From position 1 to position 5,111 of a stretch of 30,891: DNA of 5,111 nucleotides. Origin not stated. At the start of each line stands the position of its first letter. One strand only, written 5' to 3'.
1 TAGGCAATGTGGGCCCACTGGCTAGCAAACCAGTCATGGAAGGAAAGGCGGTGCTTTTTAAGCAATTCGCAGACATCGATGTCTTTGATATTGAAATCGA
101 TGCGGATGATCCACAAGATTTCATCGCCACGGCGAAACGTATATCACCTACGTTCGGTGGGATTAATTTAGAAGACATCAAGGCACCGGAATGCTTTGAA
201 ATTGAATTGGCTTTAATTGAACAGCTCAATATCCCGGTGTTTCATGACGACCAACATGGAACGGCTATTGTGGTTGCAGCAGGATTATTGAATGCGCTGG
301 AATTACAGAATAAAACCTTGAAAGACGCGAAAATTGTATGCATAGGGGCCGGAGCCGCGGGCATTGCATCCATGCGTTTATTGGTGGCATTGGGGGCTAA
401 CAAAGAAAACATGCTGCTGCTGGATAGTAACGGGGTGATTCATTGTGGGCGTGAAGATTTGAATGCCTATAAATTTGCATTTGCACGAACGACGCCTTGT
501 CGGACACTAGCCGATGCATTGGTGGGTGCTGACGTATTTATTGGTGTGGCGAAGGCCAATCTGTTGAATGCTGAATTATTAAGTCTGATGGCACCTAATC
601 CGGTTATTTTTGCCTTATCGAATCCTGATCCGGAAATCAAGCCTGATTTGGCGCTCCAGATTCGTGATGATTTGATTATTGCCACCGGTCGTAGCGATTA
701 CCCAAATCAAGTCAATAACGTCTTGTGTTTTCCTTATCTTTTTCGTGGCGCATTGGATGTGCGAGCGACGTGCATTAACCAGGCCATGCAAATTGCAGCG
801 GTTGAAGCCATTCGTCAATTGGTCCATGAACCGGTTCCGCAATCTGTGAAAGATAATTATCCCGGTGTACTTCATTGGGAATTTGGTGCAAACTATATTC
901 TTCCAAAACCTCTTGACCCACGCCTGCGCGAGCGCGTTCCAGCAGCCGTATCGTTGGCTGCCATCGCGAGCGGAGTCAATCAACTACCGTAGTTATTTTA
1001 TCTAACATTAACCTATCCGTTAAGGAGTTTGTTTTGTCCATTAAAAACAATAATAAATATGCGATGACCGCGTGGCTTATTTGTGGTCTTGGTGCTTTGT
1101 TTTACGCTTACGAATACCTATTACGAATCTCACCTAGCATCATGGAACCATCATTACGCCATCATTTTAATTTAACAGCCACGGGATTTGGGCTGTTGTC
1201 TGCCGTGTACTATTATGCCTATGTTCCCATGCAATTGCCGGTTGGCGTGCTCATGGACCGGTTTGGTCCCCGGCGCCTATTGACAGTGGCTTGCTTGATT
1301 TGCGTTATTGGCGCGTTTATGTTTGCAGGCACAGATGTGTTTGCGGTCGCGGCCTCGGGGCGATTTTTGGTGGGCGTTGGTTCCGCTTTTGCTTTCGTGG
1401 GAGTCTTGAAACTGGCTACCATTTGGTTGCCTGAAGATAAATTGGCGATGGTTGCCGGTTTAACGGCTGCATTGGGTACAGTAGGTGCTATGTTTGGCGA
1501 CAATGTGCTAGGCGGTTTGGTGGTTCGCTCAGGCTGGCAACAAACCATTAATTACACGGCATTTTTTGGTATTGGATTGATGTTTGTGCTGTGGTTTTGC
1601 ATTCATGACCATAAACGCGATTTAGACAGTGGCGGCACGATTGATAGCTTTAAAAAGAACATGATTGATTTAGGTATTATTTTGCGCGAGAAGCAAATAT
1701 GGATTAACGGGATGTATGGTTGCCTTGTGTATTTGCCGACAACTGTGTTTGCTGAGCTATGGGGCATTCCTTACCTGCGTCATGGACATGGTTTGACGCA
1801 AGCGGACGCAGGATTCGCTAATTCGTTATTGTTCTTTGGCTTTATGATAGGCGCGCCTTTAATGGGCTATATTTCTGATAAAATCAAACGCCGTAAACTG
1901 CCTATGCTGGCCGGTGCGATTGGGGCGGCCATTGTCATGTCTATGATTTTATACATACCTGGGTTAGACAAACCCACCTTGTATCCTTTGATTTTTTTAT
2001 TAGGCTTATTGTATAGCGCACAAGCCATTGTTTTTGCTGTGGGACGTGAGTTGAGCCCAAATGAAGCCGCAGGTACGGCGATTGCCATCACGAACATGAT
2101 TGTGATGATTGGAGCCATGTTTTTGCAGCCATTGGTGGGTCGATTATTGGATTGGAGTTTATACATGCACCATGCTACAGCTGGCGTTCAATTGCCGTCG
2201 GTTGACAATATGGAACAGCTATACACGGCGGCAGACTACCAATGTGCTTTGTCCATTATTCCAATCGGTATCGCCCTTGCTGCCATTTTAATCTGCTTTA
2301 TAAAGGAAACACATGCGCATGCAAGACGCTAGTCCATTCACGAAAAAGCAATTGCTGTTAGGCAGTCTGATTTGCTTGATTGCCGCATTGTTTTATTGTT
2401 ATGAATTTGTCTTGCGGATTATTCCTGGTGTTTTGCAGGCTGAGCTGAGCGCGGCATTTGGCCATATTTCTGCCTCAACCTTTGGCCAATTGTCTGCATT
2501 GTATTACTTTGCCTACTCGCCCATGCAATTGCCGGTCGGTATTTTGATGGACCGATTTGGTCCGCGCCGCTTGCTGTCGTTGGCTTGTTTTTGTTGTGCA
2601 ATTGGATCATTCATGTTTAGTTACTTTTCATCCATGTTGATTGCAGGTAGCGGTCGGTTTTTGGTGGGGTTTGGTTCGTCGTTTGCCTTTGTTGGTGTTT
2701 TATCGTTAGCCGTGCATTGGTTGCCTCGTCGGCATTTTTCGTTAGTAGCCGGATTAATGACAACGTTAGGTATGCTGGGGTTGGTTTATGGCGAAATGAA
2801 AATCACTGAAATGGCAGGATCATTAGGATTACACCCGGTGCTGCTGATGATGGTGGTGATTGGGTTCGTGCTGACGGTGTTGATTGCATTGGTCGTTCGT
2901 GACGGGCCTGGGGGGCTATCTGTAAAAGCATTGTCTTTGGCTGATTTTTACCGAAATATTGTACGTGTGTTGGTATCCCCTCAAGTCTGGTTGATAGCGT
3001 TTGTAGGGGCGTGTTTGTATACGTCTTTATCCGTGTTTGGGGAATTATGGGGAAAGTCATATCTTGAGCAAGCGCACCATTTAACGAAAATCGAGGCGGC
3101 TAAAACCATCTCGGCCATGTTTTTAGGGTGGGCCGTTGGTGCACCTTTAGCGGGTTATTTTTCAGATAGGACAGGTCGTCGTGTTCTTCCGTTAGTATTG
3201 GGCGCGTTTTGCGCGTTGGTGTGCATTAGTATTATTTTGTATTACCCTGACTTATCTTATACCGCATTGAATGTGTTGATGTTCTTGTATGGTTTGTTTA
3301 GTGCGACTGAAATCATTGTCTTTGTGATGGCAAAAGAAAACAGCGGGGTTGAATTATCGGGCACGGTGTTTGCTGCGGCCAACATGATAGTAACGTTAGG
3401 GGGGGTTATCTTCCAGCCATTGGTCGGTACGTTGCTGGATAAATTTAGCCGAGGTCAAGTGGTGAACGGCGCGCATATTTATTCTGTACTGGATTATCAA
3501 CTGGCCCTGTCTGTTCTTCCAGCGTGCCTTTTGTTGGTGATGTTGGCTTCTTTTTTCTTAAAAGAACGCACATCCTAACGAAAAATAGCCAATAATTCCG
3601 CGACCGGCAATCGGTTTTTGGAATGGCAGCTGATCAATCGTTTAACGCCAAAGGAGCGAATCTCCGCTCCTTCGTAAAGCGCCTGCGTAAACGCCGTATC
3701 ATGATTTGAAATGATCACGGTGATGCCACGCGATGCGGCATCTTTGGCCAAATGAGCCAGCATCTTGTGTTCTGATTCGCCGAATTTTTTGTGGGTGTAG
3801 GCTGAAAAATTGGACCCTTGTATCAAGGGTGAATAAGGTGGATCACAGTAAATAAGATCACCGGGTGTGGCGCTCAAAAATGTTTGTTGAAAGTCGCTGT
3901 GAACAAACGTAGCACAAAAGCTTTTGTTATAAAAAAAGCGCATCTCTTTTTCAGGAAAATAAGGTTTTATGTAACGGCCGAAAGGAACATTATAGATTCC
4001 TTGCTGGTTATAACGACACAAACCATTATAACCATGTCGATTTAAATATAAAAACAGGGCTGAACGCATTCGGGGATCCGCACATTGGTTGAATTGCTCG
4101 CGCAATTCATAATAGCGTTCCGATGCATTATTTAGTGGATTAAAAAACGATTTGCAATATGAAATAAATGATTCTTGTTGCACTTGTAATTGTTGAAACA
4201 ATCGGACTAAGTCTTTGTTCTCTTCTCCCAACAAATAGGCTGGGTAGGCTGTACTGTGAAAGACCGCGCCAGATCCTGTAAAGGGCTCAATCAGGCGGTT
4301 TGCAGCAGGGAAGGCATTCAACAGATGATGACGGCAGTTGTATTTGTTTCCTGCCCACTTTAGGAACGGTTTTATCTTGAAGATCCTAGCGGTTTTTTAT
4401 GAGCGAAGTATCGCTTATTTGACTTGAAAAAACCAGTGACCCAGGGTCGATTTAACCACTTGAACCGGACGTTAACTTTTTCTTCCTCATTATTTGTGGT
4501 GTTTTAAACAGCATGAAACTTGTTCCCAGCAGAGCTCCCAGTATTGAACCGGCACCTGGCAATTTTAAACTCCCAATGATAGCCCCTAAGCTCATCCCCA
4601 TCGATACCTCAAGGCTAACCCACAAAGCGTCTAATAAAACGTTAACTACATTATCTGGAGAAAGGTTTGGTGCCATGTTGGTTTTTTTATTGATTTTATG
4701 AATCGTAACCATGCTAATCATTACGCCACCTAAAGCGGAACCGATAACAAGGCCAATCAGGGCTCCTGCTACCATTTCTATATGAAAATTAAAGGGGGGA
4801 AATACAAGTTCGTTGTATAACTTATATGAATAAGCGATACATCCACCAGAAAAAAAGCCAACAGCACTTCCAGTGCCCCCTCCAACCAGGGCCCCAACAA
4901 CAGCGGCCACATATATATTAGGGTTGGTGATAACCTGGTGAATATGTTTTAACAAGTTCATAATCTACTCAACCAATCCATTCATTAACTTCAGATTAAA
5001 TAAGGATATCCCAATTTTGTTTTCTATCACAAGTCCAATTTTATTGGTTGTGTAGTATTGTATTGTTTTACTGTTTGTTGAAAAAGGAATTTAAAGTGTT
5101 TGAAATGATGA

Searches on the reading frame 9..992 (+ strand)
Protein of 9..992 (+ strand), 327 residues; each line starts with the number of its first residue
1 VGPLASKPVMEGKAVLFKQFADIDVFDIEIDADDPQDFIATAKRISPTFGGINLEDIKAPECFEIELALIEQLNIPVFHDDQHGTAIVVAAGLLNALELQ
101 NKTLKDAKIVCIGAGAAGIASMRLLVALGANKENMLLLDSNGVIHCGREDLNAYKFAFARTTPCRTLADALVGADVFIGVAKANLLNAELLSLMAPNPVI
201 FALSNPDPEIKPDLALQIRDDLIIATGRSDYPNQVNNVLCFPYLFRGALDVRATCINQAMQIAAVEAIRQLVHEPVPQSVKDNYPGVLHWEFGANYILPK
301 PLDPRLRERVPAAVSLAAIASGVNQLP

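Call 16: search_protein_families(library=pfam, proteins=[window:9-992:+], max_evalue=0.001)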
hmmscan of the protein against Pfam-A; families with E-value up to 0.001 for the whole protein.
window:9-992:+ (327 aa): 2 families
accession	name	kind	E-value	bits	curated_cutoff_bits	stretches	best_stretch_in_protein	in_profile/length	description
PF03949.21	Malic_M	-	5.9e-22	78.7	23.5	1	84-278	3-231/258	Malic enzyme, NAD binding domain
PF00390.24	malic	-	8.3e-12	45.7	23.1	2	2-33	85-118/182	Malic enzyme, N-terminal domain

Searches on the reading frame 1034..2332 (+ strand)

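Call 16: search_protein_families(library=pfam, proteins=[window:1034-2332:+], max_evalue=0.001)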
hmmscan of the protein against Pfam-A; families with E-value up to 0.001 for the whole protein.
window:1034-2332:+ (432 aa): 3 families
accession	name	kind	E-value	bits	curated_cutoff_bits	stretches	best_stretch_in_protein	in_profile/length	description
PF07690.21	MFS_1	-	2.7e-42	145.4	33.4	1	34-363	15-345/347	Major Facilitator Superfamily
PF12832.13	MFS_1_like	-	0.00015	21.4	25.2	1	247-365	25-106/373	MFS_1 like family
PF00083.30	Sugar_tr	-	0.00024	20.6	22.3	0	255-363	44-153/452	Sugar (and other) transporter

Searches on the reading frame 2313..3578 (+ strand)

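Call 16: search_protein_families(library=pfam, proteins=[window:2313-3578:+], max_evalue=0.001)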
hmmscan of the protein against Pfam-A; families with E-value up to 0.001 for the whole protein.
window:2313-3578:+ (421 aa): 1 family
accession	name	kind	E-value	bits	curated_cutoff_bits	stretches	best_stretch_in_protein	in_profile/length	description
PF07690.21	MFS_1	-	2.2e-36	125.9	33.4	1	33-367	11-346/347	Major Facilitator Superfamily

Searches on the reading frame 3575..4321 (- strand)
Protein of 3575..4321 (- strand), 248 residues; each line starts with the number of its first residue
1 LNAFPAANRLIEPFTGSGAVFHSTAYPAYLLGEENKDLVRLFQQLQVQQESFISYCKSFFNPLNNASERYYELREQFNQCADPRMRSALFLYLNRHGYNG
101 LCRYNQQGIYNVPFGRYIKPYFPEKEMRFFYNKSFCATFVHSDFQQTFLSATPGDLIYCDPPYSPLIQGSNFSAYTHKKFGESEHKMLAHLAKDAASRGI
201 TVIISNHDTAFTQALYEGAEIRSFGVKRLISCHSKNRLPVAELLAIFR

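Call 16: search_protein_families(library=pfam, proteins=[window:3575-4321:-], max_evalue=0.001)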
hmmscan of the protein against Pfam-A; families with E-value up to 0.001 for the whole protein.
window:3575-4321:- (248 aa): 1 family
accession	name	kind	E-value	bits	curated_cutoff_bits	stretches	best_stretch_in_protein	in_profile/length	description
PF02086.21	MethyltransfD12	-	4.8e-51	174.4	22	1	4-223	16-246/253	D12 class N6 adenine-specific DNA methyltransferase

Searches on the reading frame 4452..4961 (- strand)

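Call 16: search_protein_families(library=pfam, proteins=[window:4452-4961:-], max_evalue=0.001)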
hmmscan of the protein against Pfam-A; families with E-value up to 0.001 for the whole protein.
window:4452-4961:- (169 aa): 1 family
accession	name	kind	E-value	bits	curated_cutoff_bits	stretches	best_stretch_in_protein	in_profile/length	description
PF13488.11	Gly-zipper_Omp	-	5.3e-06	26.7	25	0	122-146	6-31/46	Glycine zipper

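Call 98: search_protein_families(library=ncbifam, proteins=[window:4452-4961:-], max_evalue=0.01)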
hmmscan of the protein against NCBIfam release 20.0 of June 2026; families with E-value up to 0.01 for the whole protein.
window:4452-4961:- (169 aa): 1 family
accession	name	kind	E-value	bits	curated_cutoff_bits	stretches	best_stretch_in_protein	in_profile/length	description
NF011647.0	PRK15065.1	subfamily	0.0044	16.2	278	1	55-145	25-113/267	mannose/fructose/sorbose family PTS transporter subunit IIC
